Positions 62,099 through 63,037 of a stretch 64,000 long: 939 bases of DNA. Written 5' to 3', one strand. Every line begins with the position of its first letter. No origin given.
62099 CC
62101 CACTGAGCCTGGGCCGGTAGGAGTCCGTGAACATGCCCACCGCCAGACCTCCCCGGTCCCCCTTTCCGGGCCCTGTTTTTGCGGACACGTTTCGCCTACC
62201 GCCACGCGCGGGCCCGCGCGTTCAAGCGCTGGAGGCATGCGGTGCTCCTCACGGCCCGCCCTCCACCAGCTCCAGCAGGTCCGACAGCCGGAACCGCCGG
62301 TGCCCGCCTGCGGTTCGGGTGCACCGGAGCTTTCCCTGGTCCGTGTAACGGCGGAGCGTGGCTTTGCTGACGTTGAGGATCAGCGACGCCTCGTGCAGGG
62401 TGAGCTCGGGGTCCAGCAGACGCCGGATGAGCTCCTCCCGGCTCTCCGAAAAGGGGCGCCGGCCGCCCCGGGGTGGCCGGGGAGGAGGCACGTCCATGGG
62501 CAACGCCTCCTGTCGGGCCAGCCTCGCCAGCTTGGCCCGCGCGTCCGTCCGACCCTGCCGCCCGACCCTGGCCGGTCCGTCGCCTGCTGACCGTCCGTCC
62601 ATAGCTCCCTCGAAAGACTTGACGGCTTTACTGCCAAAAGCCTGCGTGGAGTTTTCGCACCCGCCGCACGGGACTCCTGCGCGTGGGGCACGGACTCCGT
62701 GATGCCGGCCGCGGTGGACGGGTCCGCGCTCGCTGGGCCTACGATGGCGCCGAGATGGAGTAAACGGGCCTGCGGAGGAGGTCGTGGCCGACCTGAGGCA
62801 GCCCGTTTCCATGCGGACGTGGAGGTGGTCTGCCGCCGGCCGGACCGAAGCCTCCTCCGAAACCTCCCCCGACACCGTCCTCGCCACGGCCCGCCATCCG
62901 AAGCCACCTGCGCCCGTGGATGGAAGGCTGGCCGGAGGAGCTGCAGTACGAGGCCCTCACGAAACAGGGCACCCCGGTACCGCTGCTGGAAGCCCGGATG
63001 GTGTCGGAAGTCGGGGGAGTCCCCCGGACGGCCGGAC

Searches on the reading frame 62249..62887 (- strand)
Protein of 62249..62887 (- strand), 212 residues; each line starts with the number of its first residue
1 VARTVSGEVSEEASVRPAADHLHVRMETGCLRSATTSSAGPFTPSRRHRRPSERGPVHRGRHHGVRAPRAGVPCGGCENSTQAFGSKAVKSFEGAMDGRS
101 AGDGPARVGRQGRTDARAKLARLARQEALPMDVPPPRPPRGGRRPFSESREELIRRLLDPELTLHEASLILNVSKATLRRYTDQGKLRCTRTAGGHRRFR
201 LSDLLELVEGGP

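Call 64: search_protein_families(library=pfam, proteins=[window:62249-62887:-], max_evalue=0.001)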
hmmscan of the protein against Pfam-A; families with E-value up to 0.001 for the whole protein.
window:62249-62887:- (212 aa): 3 families
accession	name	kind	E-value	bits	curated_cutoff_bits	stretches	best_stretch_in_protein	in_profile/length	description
PF12728.13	HTH_17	-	8.5e-13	48.8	27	1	162-210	2-49/51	Helix-turn-helix domain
PF13411.12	MerR_1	-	1.1e-09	38.7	21.6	1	163-207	2-46/69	MerR HTH family regulatory protein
PF00376.29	MerR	-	7.9e-09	35.6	28.2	1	166-199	4-38/38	MerR family regulatory protein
